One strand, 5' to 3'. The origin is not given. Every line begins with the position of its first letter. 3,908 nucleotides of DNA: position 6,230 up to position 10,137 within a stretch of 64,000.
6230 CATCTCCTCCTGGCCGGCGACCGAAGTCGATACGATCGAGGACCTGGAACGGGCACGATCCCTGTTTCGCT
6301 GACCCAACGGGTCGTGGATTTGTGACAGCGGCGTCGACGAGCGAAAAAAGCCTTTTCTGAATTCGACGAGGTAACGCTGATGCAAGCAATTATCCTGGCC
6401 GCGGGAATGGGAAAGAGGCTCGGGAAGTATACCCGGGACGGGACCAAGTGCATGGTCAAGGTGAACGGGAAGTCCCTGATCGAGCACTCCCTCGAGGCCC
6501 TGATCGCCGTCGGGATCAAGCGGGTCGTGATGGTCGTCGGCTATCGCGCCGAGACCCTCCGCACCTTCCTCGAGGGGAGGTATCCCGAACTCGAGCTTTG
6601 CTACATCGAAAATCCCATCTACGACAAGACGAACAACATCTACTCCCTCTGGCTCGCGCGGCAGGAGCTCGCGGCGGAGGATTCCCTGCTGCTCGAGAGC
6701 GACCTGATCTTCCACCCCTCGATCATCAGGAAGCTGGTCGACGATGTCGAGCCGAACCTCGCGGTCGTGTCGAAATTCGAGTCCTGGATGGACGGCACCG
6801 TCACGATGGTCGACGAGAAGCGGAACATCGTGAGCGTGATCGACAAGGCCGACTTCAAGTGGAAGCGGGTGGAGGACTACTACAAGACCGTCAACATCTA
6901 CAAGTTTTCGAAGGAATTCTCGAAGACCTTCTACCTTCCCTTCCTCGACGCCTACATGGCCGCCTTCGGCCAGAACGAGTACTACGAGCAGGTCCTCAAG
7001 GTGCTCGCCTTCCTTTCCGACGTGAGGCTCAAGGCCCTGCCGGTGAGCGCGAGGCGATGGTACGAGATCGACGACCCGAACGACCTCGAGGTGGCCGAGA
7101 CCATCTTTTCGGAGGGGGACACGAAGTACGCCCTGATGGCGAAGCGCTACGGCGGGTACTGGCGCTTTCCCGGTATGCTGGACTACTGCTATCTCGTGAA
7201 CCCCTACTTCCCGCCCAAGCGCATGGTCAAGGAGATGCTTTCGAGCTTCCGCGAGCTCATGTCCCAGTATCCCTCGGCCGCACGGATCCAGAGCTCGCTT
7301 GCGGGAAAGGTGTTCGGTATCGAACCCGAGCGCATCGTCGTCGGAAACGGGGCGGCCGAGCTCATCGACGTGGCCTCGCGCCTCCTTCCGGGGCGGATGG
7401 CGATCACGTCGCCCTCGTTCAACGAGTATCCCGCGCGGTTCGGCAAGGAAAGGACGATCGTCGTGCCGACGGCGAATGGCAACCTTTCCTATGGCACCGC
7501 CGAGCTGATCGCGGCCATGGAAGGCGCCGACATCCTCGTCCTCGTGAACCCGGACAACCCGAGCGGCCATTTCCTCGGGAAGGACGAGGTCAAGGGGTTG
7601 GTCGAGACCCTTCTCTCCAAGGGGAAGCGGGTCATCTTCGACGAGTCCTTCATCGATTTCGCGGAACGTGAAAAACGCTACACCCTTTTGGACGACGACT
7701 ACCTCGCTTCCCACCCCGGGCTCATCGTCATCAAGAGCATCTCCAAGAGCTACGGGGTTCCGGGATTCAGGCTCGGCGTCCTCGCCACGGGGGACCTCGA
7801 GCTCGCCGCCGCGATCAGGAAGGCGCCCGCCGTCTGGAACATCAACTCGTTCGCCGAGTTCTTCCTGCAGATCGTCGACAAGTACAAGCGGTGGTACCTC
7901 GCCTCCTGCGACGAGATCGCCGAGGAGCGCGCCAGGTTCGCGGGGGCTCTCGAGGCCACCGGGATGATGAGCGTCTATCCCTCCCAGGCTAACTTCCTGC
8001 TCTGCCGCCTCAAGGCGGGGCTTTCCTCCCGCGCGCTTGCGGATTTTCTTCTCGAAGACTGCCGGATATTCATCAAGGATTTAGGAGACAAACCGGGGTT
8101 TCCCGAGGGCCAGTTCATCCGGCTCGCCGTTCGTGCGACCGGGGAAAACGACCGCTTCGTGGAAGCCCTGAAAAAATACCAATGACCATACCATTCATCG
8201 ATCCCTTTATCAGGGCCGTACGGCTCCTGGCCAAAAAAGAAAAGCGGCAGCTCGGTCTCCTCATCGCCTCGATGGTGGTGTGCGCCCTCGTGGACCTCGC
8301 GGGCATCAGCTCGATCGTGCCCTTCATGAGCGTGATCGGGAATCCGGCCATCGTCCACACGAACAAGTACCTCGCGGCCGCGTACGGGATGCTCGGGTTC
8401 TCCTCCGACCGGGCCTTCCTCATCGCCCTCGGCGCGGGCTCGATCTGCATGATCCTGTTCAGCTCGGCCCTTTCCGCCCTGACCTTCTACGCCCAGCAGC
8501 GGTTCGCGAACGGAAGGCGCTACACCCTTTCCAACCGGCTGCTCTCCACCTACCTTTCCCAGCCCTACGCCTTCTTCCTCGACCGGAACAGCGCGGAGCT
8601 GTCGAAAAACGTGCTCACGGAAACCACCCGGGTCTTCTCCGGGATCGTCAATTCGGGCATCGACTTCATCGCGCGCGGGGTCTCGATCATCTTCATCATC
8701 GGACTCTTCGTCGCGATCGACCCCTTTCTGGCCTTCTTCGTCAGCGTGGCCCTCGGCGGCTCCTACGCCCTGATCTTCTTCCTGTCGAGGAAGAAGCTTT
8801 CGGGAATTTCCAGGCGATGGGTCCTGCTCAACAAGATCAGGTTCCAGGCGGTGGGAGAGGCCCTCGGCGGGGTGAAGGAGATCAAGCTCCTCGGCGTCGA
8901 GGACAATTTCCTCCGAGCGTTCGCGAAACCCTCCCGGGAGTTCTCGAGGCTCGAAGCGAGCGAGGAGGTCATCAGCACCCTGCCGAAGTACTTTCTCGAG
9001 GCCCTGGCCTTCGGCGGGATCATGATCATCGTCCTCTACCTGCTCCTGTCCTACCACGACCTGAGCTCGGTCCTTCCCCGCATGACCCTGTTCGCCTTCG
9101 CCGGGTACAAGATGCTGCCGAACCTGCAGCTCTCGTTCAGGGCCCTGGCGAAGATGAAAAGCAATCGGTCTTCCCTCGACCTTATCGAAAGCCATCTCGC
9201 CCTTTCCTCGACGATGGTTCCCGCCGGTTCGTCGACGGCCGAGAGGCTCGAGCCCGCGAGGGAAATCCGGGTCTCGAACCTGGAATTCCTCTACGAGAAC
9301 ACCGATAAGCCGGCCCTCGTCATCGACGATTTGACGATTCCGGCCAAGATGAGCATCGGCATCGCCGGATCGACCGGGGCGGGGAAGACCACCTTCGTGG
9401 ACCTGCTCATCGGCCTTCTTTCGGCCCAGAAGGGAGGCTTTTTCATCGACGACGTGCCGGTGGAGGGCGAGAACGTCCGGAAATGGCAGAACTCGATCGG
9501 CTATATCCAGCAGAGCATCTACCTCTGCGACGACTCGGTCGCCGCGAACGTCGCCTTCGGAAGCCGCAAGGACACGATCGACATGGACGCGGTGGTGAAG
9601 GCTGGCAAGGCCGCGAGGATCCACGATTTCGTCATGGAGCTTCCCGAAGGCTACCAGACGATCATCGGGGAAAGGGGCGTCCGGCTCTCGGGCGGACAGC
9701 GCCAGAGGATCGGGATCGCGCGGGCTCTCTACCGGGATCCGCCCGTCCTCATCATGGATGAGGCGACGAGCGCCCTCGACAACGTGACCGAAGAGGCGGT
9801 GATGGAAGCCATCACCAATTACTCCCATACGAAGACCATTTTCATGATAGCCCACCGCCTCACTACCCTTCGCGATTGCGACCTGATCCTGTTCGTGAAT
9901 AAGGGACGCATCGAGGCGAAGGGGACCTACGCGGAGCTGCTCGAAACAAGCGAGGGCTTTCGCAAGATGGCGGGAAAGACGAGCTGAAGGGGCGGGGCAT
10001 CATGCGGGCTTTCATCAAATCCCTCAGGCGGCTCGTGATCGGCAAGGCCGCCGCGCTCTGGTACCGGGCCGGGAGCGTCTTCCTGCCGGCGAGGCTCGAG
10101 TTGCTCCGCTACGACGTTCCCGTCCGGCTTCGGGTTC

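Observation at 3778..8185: Self-contained head-group module: LicD plus two LicC-type cytidylyltransferases plus two HisC/CobD-type PLP enzymes, without LicA/LicB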

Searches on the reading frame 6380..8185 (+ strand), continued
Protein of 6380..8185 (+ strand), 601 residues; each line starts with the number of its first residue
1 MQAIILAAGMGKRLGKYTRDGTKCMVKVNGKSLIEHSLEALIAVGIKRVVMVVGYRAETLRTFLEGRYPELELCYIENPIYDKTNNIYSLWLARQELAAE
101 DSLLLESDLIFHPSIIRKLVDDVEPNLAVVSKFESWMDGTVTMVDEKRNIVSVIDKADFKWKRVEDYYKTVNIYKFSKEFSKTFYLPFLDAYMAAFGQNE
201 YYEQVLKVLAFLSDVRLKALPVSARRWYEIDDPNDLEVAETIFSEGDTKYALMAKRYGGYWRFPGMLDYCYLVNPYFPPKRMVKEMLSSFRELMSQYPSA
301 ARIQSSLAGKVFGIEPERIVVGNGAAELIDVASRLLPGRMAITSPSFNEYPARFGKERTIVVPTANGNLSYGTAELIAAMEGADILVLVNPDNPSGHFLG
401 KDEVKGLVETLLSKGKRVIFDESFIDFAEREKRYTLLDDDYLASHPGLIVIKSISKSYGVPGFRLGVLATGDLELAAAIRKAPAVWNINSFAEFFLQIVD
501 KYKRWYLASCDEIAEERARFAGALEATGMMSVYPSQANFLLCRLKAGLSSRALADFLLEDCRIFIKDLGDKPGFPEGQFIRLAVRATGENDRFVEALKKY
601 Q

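Call 63: find_encoding_contigs(protein=P0014, flank=10000, max_places=1)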
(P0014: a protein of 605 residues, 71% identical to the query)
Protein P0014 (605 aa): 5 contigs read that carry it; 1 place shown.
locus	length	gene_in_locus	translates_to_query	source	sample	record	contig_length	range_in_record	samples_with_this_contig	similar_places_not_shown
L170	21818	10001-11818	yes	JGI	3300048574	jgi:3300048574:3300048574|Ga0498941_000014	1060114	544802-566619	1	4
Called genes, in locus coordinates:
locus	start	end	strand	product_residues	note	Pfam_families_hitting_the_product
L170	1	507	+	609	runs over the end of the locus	-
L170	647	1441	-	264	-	PF01408:GFO_IDH_MocA, PF22725:GFO_IDH_MocA_C3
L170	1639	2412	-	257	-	PF03559:Hexose_dehydrat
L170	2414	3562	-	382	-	PF01041:DegT_DnrJ_EryC1, PF00266:Aminotran_5 (weak)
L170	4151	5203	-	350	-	PF00962:A_deaminase, PF19326:AMP_deaminase (weak)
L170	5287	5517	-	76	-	PF00708:Acylphosphatase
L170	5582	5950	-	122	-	PF00072:Response_reg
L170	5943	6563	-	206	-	PF12728:HTH_17, PF00072:Response_reg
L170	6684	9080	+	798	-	PF09371:Tex_N, PF22706:Tex_central_region, PF14639:YqgF, PF16921:Tex_YqgF, PF14635:HHH_7, PF12836:HHH_3, PF17674:HHH_9, PF00575:S1, +1 more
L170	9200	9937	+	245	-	PF00196:GerE, PF08281:Sigma70_r4_2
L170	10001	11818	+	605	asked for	PF00483:NTP_transferase, PF12804:NTP_transf_3, PF00155:Aminotran_1_2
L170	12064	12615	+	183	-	PF00908:dTDP_sugar_isom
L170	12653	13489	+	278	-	PF01370:Epimerase, PF04321:RmlD_sub_bind, PF16363:GDP_Man_Dehyd, PF07993:NAD_binding_4 (weak)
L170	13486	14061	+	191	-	PF12802:MarR_2 (weak), PF13412:HTH_24 (weak)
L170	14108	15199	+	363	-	-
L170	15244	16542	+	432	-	PF03721:UDPG_MGDP_dh_N, PF00984:UDPG_MGDP_dh, PF03720:UDPG_MGDP_dh_C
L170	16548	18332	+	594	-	PF00664:ABC_membrane, PF00005:ABC_tran, PF02463:SMC_N (faint)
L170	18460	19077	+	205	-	PF02348:CTP_transf_3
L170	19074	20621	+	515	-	-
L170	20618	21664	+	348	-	PF03102:NeuB, PF08666:SAF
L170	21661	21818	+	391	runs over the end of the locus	PF04230:PS_pyruv_trans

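Call 74: search_protein_families(library=pfam, proteins=[L169:2916-4409:+, L170:14108-15199:+], max_evalue=0.01)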
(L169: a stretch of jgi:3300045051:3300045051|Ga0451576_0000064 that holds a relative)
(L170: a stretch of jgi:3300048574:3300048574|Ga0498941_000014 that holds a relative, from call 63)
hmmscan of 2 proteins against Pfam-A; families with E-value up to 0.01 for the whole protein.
L169:2916-4409:+ (497 aa): 0 families

L170:14108-15199:+ (363 aa): 0 families

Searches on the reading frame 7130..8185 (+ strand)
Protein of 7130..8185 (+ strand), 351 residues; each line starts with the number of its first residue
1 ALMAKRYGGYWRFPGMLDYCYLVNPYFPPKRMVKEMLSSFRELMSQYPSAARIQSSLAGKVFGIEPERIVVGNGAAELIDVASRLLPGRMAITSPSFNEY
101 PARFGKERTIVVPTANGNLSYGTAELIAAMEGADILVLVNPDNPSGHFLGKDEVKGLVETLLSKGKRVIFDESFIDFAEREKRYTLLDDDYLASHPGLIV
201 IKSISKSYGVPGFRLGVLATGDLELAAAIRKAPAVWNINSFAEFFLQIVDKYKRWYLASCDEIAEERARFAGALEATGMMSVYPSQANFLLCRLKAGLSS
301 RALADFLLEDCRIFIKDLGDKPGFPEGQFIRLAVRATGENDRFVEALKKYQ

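Call 22: search_solved_structures(query=window:7130-8185:+, max_evalue=1e-20, show_alignments=3)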
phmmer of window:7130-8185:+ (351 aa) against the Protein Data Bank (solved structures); distinct sequences matched with E-value up to 1e-20: 5.
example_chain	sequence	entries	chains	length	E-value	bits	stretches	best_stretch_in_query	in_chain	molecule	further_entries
6oux_A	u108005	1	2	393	2.7e-43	152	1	17-349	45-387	Threonine phosphate decarboxylase-like enzyme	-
3ftb_A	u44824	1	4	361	2.5e-34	122.5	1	11-349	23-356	Histidinol-phosphate aminotransferase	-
1lc5_A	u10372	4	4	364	3e-32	115.7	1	16-348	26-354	L-Threonine-O-3-Phosphate Decarboxylase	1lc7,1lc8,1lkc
8bj1_A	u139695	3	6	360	2.9e-24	89.4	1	23-319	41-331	histidinol-phosphate aminotransferase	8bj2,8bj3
8bj4_A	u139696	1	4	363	3e-24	89.4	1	23-319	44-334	histidinol-phosphate aminotransferase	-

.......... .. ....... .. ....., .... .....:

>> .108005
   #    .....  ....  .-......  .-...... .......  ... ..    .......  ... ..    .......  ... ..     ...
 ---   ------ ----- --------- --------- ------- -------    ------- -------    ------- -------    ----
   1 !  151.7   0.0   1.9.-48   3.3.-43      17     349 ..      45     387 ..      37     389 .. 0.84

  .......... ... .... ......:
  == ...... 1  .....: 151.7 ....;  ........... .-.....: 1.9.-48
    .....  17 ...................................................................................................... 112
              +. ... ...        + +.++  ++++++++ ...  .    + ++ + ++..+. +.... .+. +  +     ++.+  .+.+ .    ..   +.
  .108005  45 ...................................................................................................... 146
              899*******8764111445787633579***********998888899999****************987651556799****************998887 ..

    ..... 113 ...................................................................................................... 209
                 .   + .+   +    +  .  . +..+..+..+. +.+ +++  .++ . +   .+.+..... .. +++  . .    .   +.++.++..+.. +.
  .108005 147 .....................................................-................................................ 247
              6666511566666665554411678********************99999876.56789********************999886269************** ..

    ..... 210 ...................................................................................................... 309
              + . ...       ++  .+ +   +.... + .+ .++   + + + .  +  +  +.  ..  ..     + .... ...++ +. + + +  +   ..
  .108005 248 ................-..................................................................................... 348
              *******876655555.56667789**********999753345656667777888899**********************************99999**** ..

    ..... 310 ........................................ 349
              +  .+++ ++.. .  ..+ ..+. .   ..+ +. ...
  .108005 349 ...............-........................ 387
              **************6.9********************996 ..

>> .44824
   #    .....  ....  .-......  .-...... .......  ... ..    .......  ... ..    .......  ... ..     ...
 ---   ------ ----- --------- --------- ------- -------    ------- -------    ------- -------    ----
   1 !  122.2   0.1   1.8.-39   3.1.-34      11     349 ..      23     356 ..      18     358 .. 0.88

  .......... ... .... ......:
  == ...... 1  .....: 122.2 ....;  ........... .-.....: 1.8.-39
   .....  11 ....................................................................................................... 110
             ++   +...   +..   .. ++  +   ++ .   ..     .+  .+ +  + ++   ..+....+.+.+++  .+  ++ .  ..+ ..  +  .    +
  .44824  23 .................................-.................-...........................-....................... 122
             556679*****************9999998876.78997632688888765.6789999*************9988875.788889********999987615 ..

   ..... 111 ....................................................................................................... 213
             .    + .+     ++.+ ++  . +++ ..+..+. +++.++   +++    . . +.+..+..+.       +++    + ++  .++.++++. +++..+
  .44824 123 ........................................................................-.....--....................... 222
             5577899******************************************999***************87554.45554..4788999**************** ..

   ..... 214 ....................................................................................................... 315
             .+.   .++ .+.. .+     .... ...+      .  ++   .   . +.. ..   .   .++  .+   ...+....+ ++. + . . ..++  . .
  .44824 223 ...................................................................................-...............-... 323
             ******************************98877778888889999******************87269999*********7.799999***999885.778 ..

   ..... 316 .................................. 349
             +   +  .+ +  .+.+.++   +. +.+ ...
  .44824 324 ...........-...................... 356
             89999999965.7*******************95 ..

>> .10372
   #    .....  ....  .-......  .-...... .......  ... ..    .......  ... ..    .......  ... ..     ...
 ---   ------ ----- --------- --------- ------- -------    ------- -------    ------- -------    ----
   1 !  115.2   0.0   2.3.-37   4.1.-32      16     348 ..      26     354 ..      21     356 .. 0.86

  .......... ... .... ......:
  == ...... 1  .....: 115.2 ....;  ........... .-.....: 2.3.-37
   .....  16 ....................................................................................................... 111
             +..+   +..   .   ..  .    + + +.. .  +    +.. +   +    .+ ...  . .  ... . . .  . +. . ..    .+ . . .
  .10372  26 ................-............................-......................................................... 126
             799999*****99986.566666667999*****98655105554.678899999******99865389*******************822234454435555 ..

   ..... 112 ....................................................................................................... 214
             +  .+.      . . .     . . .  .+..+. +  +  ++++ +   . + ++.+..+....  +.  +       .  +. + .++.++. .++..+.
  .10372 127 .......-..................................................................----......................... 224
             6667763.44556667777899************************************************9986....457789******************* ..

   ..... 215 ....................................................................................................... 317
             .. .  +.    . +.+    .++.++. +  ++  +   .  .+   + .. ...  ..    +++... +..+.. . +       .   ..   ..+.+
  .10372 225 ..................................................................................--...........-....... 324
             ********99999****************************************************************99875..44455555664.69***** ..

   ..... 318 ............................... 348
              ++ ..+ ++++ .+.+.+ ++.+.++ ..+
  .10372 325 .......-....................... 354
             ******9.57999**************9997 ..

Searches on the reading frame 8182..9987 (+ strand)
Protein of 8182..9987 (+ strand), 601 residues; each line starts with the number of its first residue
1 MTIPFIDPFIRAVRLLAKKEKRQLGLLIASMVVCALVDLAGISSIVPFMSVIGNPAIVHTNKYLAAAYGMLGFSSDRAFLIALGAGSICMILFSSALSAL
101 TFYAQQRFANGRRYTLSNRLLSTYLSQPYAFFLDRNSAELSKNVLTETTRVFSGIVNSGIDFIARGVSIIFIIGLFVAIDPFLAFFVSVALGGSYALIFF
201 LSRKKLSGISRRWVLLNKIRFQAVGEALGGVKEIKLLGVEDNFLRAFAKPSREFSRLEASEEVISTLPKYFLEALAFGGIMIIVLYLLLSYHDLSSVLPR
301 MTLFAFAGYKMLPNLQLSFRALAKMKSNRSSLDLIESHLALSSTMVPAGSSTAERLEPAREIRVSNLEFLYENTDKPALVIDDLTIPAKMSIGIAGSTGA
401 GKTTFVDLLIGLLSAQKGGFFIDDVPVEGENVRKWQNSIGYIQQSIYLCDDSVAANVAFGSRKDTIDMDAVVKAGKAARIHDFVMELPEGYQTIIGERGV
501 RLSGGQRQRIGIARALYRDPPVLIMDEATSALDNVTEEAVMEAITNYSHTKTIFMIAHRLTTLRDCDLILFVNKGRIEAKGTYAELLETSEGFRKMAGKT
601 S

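Call 4: search_protein_families(library=pfam, proteins=[window:8182-9987:+], max_evalue=0.01)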
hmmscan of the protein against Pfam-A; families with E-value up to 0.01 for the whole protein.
window:8182-9987:+ (601 aa): 6 families
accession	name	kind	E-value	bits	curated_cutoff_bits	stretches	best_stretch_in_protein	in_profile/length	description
PF00005.33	ABC_tran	-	1.4e-23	84.5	25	1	383-530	5-137/137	ABC transporter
PF00664.28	ABC_membrane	-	2.2e-12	47.7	28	1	49-286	10-245/274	ABC transporter transmembrane region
PF02463.25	SMC_N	-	1.9e-06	27.9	40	1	469-572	135-211/220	RecF/RecN/SMC N terminal domain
PF01935.23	DUF87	-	0.0019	18.8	23.2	1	389-418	23-52/220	Helicase HerA, central domain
PF09818.15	ABC_ATPase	-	0.0047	16.4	23.2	1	478-564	135-219/283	P-loop domain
PF06472.20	ABC_membrane_2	-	0.0049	16.7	24.4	1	54-144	47-116/269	ABC transporter transmembrane region 2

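Call 5: search_protein_families(library=ncbifam, proteins=[window:8182-9987:+], max_evalue=0.01)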
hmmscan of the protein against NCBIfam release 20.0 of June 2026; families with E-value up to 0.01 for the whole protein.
window:8182-9987:+ (601 aa): 185 families (the best 25 are shown)
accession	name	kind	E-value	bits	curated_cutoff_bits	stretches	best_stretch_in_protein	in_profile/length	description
NF050066.1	LPSTprtrPglK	equivalog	2.8e-101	339.7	1000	1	15-575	8-558/558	BC-type lipopolysaccharide transporter PglK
NF045513.1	HepA_fam_ABC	equivalog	3.6e-75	253.6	725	1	28-589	40-598/610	heterocyst formation ABC transporter subunit HepA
TIGR02203.1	MsbA_lipidA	equivalog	1.2e-74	251.9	602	1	32-590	16-559/572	lipid A export permease/ATP-binding protein MsbA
TIGR03796.1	NHLM_micro_ABC1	equivalog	1.9e-69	234.6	853.3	1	78-593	191-705/710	NHLP family bacteriocin export ABC transporter peptidase/permease/ATPase subunit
NF010178.0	PRK13657.1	equivalog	7e-64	216.3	733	1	9-597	7-567/588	glucan ABC transporter ATP-binding protein/ permease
TIGR03375.1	type_I_sec_LssB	subfamily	2.7e-63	214.4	693.1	1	167-589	279-691/696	type I secretion system permease/ATPase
TIGR02204.1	MsbA_rel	hypoth_equivalog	2.3e-61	208.2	780.4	1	116-597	93-572/576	ABC transporter, permease/ATP-binding protein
NF008381.0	PRK11176.1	equivalog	1.2e-60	205.5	867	1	76-593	60-572/582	lipid A ABC transporter ATP-binding protein/permease MsbA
TIGR01846.1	type_I_sec_HlyB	subfamily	1.8e-58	198.5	725.55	1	350-596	444-688/694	type I secretion system permease/ATPase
TIGR02857.1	CydD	equivalog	3.1e-58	198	435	1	226-570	188-527/529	thiol reductant ABC exporter subunit CydD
TIGR03797.1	NHLM_micro_ABC2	equivalog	4e-58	197.5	709.4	1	78-597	173-682/686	NHLP bacteriocin export ABC transporter permease/ATPase subunit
TIGR00958.1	3a01208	subfamily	1.4e-56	192.2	874.6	1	88-596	207-710/711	antigen peptide transporter 2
TIGR01192.1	chvA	subfamily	3.6e-56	191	585.4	1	360-596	333-566/585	glucan export ABC transporter ATP-binding protein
NF052233.1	CphA_assoc_ABC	equivalog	5.6e-55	187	880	1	125-591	274-734/766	cyanophycin metabolism-associated ABC transporter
TIGR01842.1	type_I_sec_PrtD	subfamily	1.6e-52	178.8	510.15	1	357-587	312-541/544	type I secretion system permease/ATPase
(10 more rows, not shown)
